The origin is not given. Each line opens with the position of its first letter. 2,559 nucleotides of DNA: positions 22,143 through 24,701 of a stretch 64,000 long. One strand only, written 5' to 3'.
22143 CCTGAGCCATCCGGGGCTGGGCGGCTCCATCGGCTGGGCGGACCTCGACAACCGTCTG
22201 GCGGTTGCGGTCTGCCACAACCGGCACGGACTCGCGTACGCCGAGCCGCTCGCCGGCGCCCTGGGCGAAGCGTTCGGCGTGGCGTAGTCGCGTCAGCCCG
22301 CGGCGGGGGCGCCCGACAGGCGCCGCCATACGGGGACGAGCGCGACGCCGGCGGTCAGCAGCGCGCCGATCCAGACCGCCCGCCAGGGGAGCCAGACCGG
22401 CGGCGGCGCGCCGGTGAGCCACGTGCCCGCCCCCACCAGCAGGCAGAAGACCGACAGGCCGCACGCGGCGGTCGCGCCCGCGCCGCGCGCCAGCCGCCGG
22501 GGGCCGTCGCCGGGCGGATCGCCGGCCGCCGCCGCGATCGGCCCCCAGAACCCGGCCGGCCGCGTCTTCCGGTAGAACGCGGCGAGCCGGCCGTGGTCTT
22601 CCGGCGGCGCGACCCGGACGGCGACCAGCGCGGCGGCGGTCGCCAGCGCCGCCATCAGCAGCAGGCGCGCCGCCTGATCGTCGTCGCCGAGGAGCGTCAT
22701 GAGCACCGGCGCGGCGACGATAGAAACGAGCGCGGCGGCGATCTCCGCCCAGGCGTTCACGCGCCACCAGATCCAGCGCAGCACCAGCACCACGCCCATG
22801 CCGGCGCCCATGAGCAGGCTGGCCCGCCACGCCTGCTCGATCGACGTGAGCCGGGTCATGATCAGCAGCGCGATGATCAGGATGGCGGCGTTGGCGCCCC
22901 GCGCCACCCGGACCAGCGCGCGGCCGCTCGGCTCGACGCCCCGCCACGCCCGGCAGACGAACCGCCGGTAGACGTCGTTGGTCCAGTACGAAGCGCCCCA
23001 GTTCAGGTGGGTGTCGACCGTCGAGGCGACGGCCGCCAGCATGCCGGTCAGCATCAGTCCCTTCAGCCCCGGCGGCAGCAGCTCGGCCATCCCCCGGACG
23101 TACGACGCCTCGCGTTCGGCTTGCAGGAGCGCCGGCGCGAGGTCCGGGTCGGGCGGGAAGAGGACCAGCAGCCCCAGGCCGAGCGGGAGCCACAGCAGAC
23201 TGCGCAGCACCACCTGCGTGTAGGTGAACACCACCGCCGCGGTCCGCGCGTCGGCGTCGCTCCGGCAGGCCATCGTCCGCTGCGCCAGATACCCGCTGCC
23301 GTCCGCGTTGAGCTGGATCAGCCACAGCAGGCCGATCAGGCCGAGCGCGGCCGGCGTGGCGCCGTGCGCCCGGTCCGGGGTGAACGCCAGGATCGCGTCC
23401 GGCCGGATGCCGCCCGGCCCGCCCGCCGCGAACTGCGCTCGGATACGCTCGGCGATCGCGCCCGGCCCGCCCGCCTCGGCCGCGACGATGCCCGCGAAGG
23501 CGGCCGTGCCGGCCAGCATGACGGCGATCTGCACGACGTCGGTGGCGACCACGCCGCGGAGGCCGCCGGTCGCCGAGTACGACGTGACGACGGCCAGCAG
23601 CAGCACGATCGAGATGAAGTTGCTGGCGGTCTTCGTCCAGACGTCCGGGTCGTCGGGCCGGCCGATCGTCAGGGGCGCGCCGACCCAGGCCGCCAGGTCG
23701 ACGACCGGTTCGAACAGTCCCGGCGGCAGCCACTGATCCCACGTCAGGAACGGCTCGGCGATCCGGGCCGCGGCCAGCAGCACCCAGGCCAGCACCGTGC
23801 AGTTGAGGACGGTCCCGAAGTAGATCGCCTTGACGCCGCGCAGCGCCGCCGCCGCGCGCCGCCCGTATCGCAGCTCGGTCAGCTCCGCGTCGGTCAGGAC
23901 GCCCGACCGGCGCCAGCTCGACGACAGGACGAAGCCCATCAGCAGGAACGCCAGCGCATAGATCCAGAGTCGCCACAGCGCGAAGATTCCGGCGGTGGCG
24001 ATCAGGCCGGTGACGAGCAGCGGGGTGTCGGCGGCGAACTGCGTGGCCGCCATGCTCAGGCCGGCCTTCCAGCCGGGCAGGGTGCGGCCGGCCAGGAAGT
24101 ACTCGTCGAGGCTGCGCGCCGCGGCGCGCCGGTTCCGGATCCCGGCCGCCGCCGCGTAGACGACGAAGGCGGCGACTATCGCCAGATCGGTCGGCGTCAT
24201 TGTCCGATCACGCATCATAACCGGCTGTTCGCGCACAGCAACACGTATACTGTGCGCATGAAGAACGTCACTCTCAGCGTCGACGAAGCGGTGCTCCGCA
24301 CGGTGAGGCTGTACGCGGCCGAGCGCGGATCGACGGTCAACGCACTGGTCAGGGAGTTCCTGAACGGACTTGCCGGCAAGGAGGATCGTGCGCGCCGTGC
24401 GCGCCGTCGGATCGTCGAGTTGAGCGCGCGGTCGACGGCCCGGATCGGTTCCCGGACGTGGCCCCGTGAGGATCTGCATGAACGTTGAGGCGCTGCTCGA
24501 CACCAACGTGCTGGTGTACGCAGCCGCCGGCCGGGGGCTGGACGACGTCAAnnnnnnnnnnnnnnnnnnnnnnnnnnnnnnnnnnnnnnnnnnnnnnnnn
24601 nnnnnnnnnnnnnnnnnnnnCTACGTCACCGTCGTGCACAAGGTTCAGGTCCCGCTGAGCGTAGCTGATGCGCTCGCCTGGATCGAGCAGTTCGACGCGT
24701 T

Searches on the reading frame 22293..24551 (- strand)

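Call 82: search_protein_families(library=pfam, proteins=[window:22293-24551:-], max_evalue=0.00001)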
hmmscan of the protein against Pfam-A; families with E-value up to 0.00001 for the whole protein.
window:22293-24551:- (752 aa): 1 family
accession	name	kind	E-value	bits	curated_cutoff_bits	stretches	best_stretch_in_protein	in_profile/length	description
PF00474.23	SSF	-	2.6e-30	106.1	22.8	2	313-601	122-397/406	Sodium:solute symporter family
